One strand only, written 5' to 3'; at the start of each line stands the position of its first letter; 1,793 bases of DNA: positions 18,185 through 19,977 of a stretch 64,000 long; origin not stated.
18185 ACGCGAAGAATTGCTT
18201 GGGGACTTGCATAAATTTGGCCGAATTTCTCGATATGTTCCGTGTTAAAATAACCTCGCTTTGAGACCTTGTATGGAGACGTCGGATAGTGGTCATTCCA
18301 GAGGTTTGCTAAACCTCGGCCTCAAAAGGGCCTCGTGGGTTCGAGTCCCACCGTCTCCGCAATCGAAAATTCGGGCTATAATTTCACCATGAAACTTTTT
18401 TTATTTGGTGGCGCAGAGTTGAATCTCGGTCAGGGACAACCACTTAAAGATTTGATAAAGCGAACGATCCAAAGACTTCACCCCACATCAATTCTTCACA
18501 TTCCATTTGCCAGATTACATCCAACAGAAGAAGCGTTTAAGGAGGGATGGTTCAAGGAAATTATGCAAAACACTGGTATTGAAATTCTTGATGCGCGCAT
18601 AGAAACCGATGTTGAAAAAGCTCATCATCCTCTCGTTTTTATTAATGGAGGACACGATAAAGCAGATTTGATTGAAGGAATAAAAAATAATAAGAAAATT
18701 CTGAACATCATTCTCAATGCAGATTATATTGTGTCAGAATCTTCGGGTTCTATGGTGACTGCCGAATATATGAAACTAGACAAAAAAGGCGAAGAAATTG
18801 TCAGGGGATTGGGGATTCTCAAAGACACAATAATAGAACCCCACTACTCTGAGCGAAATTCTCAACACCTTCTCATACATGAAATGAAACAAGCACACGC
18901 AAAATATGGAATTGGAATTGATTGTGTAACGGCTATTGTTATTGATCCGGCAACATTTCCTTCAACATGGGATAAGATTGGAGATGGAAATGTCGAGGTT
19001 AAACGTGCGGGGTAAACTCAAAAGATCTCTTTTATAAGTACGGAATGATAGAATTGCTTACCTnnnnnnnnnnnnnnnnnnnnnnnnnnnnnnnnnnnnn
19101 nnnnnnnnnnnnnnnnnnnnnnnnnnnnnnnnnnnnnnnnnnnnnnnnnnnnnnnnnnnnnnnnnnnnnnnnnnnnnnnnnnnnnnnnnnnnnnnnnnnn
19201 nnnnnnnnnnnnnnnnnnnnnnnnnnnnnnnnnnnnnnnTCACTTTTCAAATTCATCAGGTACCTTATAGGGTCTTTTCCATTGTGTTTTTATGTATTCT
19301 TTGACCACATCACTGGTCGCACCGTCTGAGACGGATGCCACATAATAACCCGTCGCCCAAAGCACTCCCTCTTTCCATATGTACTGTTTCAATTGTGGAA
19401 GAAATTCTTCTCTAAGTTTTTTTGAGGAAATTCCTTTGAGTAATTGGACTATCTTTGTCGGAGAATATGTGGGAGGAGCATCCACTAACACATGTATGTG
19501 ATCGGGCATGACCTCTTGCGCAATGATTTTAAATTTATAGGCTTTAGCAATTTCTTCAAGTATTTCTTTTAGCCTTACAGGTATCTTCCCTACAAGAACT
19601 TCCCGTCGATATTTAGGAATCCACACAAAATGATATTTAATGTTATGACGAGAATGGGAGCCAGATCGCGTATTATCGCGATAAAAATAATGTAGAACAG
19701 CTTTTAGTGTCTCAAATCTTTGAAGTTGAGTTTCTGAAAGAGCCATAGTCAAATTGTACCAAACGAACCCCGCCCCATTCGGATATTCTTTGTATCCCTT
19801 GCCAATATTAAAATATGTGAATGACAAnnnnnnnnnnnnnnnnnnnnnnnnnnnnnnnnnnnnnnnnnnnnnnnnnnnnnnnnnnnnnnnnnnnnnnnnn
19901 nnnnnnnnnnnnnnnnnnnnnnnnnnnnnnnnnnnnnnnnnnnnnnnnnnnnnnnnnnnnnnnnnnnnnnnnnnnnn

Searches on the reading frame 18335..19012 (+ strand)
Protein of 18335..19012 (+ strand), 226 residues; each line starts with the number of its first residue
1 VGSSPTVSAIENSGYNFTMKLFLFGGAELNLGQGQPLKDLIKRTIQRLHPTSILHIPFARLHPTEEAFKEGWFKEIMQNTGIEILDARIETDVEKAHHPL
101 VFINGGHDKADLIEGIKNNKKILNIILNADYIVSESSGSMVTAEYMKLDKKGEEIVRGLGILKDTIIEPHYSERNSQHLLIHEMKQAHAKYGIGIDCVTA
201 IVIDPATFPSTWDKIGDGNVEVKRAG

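Call 93: search_protein_families(library=pfam, proteins=[window:18335-19012:+], max_evalue=0.001)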
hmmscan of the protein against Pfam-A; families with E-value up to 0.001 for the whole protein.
window:18335-19012:+ (226 aa): 1 family
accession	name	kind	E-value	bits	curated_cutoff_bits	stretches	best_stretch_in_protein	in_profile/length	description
PF03575.23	Peptidase_S51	-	6.7e-09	36.1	23.9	1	21-204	1-199/206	Peptidase family S51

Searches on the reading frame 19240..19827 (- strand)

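Call 4: search_protein_families(library=pfam, proteins=[window:19240-19827:-], max_evalue=0.01)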
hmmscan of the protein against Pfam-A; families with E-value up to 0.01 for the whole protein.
window:19240-19827:- (195 aa): 1 family
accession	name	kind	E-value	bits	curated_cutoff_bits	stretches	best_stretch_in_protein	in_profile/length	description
PF01797.21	Y1_Tnp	-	3.2e-40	137.5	23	1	60-182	2-121/121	Transposase IS200 like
